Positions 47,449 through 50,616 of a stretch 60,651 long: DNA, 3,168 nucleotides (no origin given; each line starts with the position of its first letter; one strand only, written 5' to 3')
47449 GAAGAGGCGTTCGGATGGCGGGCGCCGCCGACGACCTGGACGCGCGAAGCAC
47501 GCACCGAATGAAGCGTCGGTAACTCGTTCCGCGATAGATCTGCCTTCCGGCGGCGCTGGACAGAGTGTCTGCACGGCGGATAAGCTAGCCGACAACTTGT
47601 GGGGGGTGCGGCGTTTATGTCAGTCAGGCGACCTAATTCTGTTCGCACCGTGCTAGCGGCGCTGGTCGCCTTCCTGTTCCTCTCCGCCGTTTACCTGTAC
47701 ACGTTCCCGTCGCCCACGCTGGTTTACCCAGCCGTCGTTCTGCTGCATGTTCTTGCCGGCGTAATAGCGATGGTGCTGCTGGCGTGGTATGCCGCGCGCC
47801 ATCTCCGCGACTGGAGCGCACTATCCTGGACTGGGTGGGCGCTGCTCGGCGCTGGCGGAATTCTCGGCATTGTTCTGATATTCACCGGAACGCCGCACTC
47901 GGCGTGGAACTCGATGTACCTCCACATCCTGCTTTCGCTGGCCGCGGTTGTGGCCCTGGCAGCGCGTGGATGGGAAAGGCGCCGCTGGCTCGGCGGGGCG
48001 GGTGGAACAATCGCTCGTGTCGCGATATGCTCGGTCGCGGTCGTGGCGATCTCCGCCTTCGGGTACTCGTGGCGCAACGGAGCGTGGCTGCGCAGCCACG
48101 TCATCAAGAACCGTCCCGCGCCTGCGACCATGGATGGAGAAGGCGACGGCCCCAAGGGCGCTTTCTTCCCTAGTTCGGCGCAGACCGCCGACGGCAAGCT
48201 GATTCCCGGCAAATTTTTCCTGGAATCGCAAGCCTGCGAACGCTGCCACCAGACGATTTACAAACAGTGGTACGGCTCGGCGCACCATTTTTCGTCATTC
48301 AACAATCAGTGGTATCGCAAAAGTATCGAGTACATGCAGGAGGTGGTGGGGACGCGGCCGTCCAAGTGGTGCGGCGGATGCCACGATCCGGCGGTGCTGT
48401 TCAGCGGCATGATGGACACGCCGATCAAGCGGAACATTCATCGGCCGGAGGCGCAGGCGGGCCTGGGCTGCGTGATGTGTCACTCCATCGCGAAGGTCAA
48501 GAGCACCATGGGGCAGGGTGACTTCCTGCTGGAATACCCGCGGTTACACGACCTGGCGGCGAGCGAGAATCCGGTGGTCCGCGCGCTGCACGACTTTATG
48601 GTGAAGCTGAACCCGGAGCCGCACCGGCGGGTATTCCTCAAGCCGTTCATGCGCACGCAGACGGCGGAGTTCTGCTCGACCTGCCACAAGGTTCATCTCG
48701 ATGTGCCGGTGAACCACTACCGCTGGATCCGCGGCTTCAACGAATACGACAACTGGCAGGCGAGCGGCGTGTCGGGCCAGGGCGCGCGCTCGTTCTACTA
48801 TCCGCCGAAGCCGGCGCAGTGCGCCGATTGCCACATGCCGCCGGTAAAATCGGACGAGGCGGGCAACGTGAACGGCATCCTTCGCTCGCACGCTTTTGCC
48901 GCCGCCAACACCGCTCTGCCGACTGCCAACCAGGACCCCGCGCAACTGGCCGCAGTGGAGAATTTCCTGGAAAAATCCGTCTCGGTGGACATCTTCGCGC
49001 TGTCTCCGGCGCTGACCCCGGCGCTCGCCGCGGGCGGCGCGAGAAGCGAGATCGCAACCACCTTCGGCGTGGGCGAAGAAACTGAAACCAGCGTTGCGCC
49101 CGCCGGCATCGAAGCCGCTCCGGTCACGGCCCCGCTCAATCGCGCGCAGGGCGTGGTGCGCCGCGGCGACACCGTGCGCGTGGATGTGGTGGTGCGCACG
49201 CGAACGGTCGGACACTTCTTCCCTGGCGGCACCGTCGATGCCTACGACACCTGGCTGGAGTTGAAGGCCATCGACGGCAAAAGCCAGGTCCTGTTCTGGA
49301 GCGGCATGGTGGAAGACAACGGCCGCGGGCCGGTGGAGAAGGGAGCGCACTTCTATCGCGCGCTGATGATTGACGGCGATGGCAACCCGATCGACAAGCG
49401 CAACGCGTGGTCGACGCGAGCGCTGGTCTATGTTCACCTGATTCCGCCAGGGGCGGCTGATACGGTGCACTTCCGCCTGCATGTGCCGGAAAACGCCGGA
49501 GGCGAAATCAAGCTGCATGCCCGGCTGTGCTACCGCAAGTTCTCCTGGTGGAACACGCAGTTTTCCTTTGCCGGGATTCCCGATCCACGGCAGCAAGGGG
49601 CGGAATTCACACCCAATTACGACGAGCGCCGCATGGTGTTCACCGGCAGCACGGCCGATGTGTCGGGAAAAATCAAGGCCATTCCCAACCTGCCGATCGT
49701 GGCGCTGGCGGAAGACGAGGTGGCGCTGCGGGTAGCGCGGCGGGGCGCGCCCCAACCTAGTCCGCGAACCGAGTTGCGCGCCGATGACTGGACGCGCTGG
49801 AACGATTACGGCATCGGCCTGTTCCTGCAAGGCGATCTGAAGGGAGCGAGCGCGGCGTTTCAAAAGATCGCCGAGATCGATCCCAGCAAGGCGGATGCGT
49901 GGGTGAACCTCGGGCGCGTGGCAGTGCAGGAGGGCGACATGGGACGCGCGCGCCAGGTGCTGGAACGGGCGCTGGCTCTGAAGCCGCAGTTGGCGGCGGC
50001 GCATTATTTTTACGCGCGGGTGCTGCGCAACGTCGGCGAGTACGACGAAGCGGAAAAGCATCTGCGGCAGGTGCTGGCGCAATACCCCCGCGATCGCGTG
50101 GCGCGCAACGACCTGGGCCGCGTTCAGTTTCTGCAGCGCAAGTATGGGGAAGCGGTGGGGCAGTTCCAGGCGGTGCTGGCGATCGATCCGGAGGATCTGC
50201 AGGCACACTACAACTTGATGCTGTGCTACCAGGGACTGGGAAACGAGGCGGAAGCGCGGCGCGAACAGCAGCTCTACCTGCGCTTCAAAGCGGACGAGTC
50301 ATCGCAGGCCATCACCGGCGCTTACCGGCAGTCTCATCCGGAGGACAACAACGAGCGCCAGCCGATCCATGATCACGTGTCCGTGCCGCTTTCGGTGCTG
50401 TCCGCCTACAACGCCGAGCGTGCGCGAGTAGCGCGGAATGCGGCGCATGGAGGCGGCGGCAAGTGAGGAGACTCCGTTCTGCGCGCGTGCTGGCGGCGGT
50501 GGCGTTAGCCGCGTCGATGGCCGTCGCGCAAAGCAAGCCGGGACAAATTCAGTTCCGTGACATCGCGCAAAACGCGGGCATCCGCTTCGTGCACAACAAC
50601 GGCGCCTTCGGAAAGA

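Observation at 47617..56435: Five-gene coupled operon: membrane-anchored 5xCxxCH cytochrome-TPR, CRTAC1/UnbV propeller, 1156-aa TPR/FG-GAP/UnbV giant and a split DMT transporter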

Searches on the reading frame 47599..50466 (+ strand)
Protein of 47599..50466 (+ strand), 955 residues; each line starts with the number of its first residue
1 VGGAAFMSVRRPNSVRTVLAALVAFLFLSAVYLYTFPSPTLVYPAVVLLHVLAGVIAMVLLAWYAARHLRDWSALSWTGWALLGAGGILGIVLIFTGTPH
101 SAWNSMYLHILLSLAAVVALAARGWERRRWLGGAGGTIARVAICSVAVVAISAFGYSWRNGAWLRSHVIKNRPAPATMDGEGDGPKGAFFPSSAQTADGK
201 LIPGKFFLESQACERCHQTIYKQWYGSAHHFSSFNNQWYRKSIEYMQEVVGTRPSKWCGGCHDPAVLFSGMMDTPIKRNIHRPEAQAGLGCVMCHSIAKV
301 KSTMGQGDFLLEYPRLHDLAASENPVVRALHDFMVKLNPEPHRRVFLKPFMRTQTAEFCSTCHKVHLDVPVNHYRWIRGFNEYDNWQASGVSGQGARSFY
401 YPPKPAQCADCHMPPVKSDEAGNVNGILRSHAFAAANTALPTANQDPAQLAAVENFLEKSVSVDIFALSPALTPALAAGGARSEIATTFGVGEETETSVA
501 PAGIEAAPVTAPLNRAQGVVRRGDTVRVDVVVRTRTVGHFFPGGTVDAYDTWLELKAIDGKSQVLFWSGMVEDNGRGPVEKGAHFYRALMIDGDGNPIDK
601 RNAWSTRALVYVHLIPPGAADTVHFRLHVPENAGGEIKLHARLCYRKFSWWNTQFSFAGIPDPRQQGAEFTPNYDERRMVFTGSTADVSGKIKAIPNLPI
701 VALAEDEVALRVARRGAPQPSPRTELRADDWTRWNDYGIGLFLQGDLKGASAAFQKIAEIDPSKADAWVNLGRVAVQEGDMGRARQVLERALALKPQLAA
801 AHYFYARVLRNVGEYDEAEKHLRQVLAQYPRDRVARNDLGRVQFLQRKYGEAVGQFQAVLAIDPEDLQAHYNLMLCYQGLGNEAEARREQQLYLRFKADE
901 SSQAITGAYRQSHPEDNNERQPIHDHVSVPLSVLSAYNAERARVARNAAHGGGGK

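Call 3: search_protein_families(library=pfam, proteins=[window:47599-50466:+], max_evalue=0.01)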
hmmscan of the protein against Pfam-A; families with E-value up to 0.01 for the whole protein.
window:47599-50466:+ (955 aa): 28 families (the best 25 are shown)
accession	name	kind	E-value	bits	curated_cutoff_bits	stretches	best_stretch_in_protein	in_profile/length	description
PF07719.23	TPR_2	-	4.4e-21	73.6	27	2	799-832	1-34/34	Tetratricopeptide repeat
PF14559.12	TPR_19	-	5.9e-21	75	25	3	775-833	1-60/68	Tetratricopeptide repeat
PF13428.12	TPR_14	-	3.6e-16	58.5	23.5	2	800-841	2-43/44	Tetratricopeptide repeat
PF13414.12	TPR_11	-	1.3e-15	57.2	26.8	2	841-880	2-41/42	TPR repeat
PF13432.12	TPR_16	-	5e-15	56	32.7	2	806-866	4-64/65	Tetratricopeptide repeat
PF23914.1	TPR_CcmH_CycH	-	2.5e-14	53.9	42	1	761-866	46-154/158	Cytochrome c-type biogenesis protein H TPR domain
PF13181.12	TPR_8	-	6.2e-14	51.3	25.7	1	765-797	1-33/34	Tetratricopeptide repeat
PF00515.34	TPR_1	-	7.5e-14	51.3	27.8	0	765-797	1-33/34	Tetratricopeptide repeat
PF13431.12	TPR_17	-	1.3e-13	50.4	24.4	1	753-786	1-34/34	Tetratricopeptide repeat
PF13424.12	TPR_12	-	5.7e-13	49.3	30.1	2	798-864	2-76/77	Tetratricopeptide repeat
PF13371.12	TPR_9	-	1.5e-10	41.4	35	1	772-836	2-66/73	Tetratricopeptide repeat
PF12895.13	ANAPC3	-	5.5e-10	39.8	27.2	1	745-824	3-81/82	Anaphase-promoting complex, cyclosome, subunit 3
PF13435.11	Cytochrome_C554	-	2.3e-08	35.3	20.8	1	212-296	1-84/84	Cytochrome c554 and c-prime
PF13176.12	TPR_7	-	6.7e-08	32.5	27.9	1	767-797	1-31/36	Tetratricopeptide repeat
PF13174.12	TPR_6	-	1.7e-07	31.8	26.3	0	806-830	7-31/33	Tetratricopeptide repeat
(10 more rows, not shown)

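Call 4: search_protein_families(library=ncbifam, proteins=[window:47599-50466:+], max_evalue=0.01)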
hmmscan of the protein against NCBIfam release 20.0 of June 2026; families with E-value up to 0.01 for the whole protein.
window:47599-50466:+ (955 aa): 27 families (the best 25 are shown)
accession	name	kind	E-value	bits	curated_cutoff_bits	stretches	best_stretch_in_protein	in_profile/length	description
TIGR02521.1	type_IV_pilW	equivalog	7.2e-19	68.3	154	2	764-894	29-162/234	type IV pilus biogenesis/stability protein PilW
NF040959.1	MamA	equivalog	9.9e-18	64.3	200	1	738-886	44-192/204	magnetosome protein MamA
TIGR02917.1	PEP_TPR_lipo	equivalog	6.5e-17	60.7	312.2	1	744-897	614-766/899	XrtA/PEP-CTERM system TPR-repeat protein PrsT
TIGR02552.1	LcrH_SycD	equivalog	4.7e-16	58.7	104.8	2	737-828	24-115/136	SycD/LcrH family type III secretion system chaperone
NF033920.0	C39_PA2778_fam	equivalog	1.5e-12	47.5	150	2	731-796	190-255/255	PA2778 family cysteine peptidase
NF033762.1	social_mot_Tgl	equivalog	2.6e-11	43.4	225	1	736-893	36-196/252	social motility TPR repeat lipoprotein Tgl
TIGR00540.1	TPR_hemY_coli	hypoth_equivalog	3.5e-10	39.2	142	1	756-824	317-384/385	heme biosynthesis-associated TPR protein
NF033758.1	gliding_GltE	equivalog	1.5e-09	37.4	225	1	753-878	74-199/411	adventurous gliding motility TPR repeat lipoprotein GltE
TIGR02795.1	tol_pal_ybgF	equivalog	4.4e-09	37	90.1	1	811-888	14-97/119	tol-pal system protein YbgF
TIGR04510.1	mod_pep_cyc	subfamily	8.2e-08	31.2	400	1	742-860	409-528/814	putative peptide modification system cyclase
TIGR03939.1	PGA_TPR_OMP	equivalog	4.8e-07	28.4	366.65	1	741-836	405-500/800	poly-beta-1,6 N-acetyl-D-glucosamine export porin PgaA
NF052415.1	T3SS_chap_SctY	equivalog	2.8e-06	27.8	70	1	750-827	25-105/106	type III secretion apparatus assembly chaperone SctY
NF047371.1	FlcA_CTERM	equivalog_domain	7.2e-06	24.7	300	0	802-868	158-226/646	periplasmic flagellar collar protein FlcA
NF008520.0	PRK11447.1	equivalog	9.4e-06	23.7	858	1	744-833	616-705/1157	cellulose synthase complex outer membrane protein BcsC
TIGR00990.1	3a0801s09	subfamily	2.9e-05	22.9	757.25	1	732-825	332-425/615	mitochondrial import receptor subunit TOM70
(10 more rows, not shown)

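Call 7: search_solved_structures(query=window:47599-50466:+, max_evalue=0.01)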
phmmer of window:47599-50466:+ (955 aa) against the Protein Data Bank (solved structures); distinct sequences matched with E-value up to 0.01: 116 (the best 60 are shown).
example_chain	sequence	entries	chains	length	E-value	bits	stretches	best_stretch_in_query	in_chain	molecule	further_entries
9qhb_A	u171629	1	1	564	5.1e-88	299.3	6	734-882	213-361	Engineered tetratricopeptide repeat protein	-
9qhc_A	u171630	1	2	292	3.6e-44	154.1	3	733-878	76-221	Engineered tetratricopeptide repeat protein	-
8bu0_A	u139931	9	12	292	1.7e-37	132.1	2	733-883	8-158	Consensus tetratricopeptide repeat protein | Crystal structure of an 8-repeat consensus TPR superhelix with Zinc. | Monomer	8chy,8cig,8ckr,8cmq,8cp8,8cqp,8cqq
7yeh_B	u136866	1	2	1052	2.1e-21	78.8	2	750-899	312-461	UDP-N-acetylglucosamine--peptide N-acetylglucosaminyltransferase 110 kDa subunit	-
7ntf_A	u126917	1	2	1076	2.3e-21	78.6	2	750-899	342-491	Isoform 1 of UDP-N-acetylglucosamine--peptide N-acetylglucosaminyltransferase 110 kDa subu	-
7yea_A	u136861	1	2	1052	2.4e-21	78.6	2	745-899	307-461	UDP-N-acetylglucosamine--peptide N-acetylglucosaminyltransferase 110 kDa subunit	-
8ch0_A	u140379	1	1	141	3.1e-18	68.3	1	733-865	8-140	Consensus tetratricopeptide repeat protein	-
1w3b_A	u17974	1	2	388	3.3e-18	68.2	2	736-887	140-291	UDP-N-ACETYLGLUCOSAMINE--PEPTIDE N-ACETYLGLUCOSAMINYLTRANSFERASE 110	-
2fo7_A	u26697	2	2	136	3.5e-18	68.1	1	733-865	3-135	SYNTHETIC CONSENSUS TPR PROTEIN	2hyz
6eou_A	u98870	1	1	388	4.8e-18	67.7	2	736-887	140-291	UDP-N-acetylglucosamine--peptide N-acetylglucosaminyltransferase 110 kDa subunit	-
9gzg_A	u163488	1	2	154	3.7e-16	61.4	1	733-875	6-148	Engineered CTPR protein with glutamic acids for conductivity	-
7obi_A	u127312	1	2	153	1.2e-15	59.8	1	738-873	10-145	CTPR-rv4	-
1na0_A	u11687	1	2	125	2e-14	55.7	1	733-843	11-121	designed protein CTPR3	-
2wqh_A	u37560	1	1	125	2.1e-14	55.6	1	733-843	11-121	CTPR3Y3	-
8far_A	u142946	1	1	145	2.9e-13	51.9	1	738-871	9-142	I432-1-CC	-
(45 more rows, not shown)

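Call 10: find_homologous_proteins(query=window:47599-50466:+, max_evalue=1e-10)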
Query window:47599-50466:+ (955 aa): 7942 proteins with E <= 1e-10 among 8000 candidates; the best 120 are listed.
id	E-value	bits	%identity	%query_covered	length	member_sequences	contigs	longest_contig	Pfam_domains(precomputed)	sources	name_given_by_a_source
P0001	0.0e+0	2220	100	99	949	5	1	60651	PF13431.13,PF23914.2,PF13414.13,PF21545.4,PF13176.13,PF13428.13,PF14559.13,PF24575.2,PF13435.12,PF13371.13,PF00515.35,PF12895.14,PF13424.13,PF21033.5,PF13432.13,PF13181.13,PF07719.24,PF13174.13,PF22113.2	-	-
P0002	0.0e+0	1886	83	99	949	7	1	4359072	PF13431.13,PF23914.2,PF13414.13,PF21545.4,PF13176.13,PF13428.13,PF13374.13,PF14559.13,PF24575.2,PF13435.12,PF13371.13,PF00515.35,PF12895.14,PF13424.13,PF21033.5,PF13432.13,PF13181.13,PF07719.24,PF13174.13,PF22113.2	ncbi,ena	-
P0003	0.0e+0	1806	80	99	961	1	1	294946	PF03704.24,PF13431.13,PF23914.2,PF25060.1,PF13414.13,PF13176.13,PF13428.13,PF14559.13,PF13435.12,PF13371.13,PF00515.35,PF12895.14,PF13424.13,PF21033.5,PF13432.13,PF13181.13,PF07719.24,PF13174.13,PF22113.2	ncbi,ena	-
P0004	0.0e+0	1780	80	99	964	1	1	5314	PF13431.13,PF23914.2,PF13414.13,PF21545.4,PF13176.13,PF13428.13,PF13374.13,PF14559.13,PF13435.12,PF13371.13,PF00515.35,PF12895.14,PF13424.13,PF13432.13,PF13181.13,PF07719.24,PF13174.13,PF22113.2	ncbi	-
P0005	0.0e+0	1776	79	98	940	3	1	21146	PF03704.24,PF13431.13,PF23914.2,PF25060.1,PF13414.13,PF21545.4,PF13176.13,PF13428.13,PF13374.13,PF14559.13,PF13435.12,PF13371.13,PF00515.35,PF12895.14,PF13424.13,PF21033.5,PF13432.13,PF13181.13,PF07719.24,PF13174.13,PF22113.2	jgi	-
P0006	0.0e+0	1759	77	99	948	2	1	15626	PF03704.24,PF13431.13,PF23914.2,PF13414.13,PF21545.4,PF13428.13,PF13374.13,PF14559.13,PF13435.12,PF13371.13,PF00515.35,PF12895.14,PF13424.13,PF21033.5,PF13432.13,PF13181.13,PF07719.24,PF13174.13,PF22113.2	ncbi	-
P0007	0.0e+0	1509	69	96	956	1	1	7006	PF13431.13,PF23914.2,PF13414.13,PF21545.4,PF13176.13,PF13428.13,PF13374.13,PF07721.21,PF14559.13,PF24575.2,PF13435.12,PF13371.13,PF00515.35,PF12895.14,PF13424.13,PF13432.13,PF13181.13,PF14561.13,PF07719.24,PF13174.13,PF22113.2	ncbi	-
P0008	0.0e+0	1507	70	96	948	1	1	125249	PF13431.13,PF23914.2,PF13414.13,PF21545.4,PF13176.13,PF13428.13,PF13374.13,PF07721.21,PF14559.13,PF24575.2,PF13435.12,PF13371.13,PF00515.35,PF12895.14,PF13424.13,PF13432.13,PF13181.13,PF07719.24,PF13174.13,PF22113.2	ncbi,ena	-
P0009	0.0e+0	1500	68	98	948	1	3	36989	PF25063.1,PF13431.13,PF23914.2,PF13414.13,PF13176.13,PF13428.13,PF13374.13,PF07721.21,PF14559.13,PF13435.12,PF13371.13,PF00515.35,PF12895.14,PF13424.13,PF13432.13,PF13181.13,PF07719.24,PF13174.13,PF22113.2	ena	-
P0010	0.0e+0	1500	68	98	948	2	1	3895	PF13431.13,PF23914.2,PF13414.13,PF13176.13,PF13428.13,PF13374.13,PF07721.21,PF14559.13,PF13435.12,PF13371.13,PF00515.35,PF12895.14,PF13424.13,PF13432.13,PF13181.13,PF07719.24,PF13174.13,PF22113.2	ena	-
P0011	0.0e+0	1499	68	98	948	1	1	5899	PF25063.1,PF13431.13,PF23914.2,PF13414.13,PF13176.13,PF13428.13,PF13374.13,PF07721.21,PF14559.13,PF13435.12,PF13371.13,PF00515.35,PF12895.14,PF13424.13,PF13432.13,PF13181.13,PF07719.24,PF13174.13,PF22113.2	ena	-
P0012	0.0e+0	1499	68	98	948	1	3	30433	PF25063.1,PF13431.13,PF23914.2,PF13414.13,PF13176.13,PF13428.13,PF13374.13,PF07721.21,PF14559.13,PF13435.12,PF13371.13,PF00515.35,PF12895.14,PF13424.13,PF13432.13,PF13181.13,PF07719.24,PF13174.13,PF22113.2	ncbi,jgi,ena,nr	ncbi:MAG: hypothetical protein DMG84_08525 [Acidobacteria bacterium]|nr:MAG: hypothetical protein DM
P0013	0.0e+0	1498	68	98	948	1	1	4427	PF13431.13,PF23914.2,PF13414.13,PF13176.13,PF13428.13,PF13374.13,PF07721.21,PF14559.13,PF13435.12,PF13371.13,PF00515.35,PF12895.14,PF13424.13,PF13432.13,PF13181.13,PF07719.24,PF13174.13,PF22113.2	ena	-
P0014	0.0e+0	1498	68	98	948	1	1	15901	PF25063.1,PF13431.13,PF23914.2,PF13414.13,PF13176.13,PF13428.13,PF13374.13,PF07721.21,PF14559.13,PF13435.12,PF13371.13,PF00515.35,PF12895.14,PF13424.13,PF13432.13,PF13181.13,PF07719.24,PF13174.13,PF22113.2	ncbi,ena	-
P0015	0.0e+0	1498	68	98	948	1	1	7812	PF13431.13,PF23914.2,PF13414.13,PF13176.13,PF13428.13,PF13374.13,PF07721.21,PF14559.13,PF13435.12,PF13371.13,PF00515.35,PF12895.14,PF13424.13,PF13432.13,PF13181.13,PF07719.24,PF13174.13,PF22113.2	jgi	-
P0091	0.0e+0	1471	67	97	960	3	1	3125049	PF13431.13,PF23914.2,PF13414.13,PF21545.4,PF13176.13,PF13428.13,PF13374.13,PF07721.21,PF14559.13,PF24575.2,PF13435.12,PF13371.13,PF00515.35,PF12895.14,PF13424.13,PF13432.13,PF13181.13,PF07719.24,PF13174.13,PF22113.2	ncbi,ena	-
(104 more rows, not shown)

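Call 12: find_encoding_contigs(protein=P0002, flank=10000, max_places=2)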
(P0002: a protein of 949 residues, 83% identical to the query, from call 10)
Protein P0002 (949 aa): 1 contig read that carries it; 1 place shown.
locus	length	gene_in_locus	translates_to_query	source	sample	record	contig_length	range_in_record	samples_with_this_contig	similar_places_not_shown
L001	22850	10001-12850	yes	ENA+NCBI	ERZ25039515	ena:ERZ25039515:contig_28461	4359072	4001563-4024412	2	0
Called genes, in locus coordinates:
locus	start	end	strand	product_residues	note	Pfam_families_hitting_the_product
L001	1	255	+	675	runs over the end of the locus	PF00884:Sulfatase, PF01663:Phosphodiest (weak), PF01663:Phosphodiest (weak), PF16347:SGSH_C, PF13414:TPR_11 (weak), PF13432:TPR_16, PF14559:TPR_19, PF13371:TPR_9 (weak), +8 more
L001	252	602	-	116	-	PF00515:TPR_1 (faint), PF07719:TPR_2 (faint), PF13424:TPR_12 (faint), PF13428:TPR_14 (faint), PF13431:TPR_17 (faint), PF13432:TPR_16 (faint), PF13371:TPR_9 (weak), PF14559:TPR_19 (weak)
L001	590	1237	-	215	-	PF07719:TPR_2 (faint), PF00515:TPR_1 (faint), PF13414:TPR_11 (weak)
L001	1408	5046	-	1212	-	PF13620:CarboxypepD_reg, PF25183:OMP_b-brl_4, PF00593:TonB_dep_Rec_b-barrel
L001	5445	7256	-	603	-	PF01839:FG-GAP (faint), PF13517:FG-GAP_3, PF07593:UnbV_ASPIC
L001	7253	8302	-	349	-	-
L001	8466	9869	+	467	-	PF01425:Amidase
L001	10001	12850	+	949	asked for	PF13435:Cytochrome_C554 (weak), PF13432:TPR_16 (weak), PF14559:TPR_19, PF13371:TPR_9 (weak), PF14559:TPR_19, PF23914:TPR_CcmH_CycH, PF13424:TPR_12 (weak), PF13432:TPR_16, +14 more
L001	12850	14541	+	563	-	PF01839:FG-GAP (faint), PF13517:FG-GAP_3, PF07593:UnbV_ASPIC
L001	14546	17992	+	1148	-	PF00515:TPR_1 (faint), PF07719:TPR_2 (faint), PF13181:TPR_8 (faint), PF14559:TPR_19 (weak), PF23914:TPR_CcmH_CycH (weak), PF13432:TPR_16, PF13517:FG-GAP_3, PF07593:UnbV_ASPIC, +5 more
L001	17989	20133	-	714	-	PF26550:Tricorn_2nd, PF26549:Tricorn_N, PF07676:PD40, PF00930:DPPIV_N, PF02129:Peptidase_S15 (faint), PF20434:BD-FAE, PF01738:DLH, PF00326:Peptidase_S9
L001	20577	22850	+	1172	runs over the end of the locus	PF13620:CarboxypepD_reg, PF25183:OMP_b-brl_4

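Call 13: find_encoding_contigs(protein=P0091, flank=10000, max_places=2)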
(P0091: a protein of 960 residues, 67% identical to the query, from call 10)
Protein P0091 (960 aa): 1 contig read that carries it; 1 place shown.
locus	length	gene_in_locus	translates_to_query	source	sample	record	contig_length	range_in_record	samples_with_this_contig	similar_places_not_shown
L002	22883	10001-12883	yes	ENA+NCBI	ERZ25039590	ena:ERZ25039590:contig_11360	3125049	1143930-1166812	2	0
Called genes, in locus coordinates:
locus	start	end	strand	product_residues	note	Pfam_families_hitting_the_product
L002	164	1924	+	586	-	-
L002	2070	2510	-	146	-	-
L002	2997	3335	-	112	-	PF00543:P-II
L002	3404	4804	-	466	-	PF00909:Ammonium_transp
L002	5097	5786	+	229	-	PF00849:PseudoU_synth_2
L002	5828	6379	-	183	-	-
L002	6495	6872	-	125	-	PF00581:Rhodanese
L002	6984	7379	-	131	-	-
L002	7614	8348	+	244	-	PF07238:PilZ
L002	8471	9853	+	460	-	PF01425:Amidase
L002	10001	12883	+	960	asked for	PF13414:TPR_11 (weak), PF14559:TPR_19, PF12895:ANAPC3 (weak), PF13432:TPR_16 (weak), PF14559:TPR_19 (weak), PF23914:TPR_CcmH_CycH, PF13424:TPR_12 (weak), PF14559:TPR_19 (weak), +14 more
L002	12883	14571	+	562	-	PF13517:FG-GAP_3, PF01839:FG-GAP (weak), PF13517:FG-GAP_3, PF07593:UnbV_ASPIC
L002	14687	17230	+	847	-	PF13432:TPR_16, PF13431:TPR_17 (weak), PF14559:TPR_19, PF00515:TPR_1 (weak), PF23914:TPR_CcmH_CycH, PF00515:TPR_1, PF13517:FG-GAP_3, PF07593:UnbV_ASPIC, +10 more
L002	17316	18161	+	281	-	-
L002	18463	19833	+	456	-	PF13520:AA_permease_2, PF00324:AA_permease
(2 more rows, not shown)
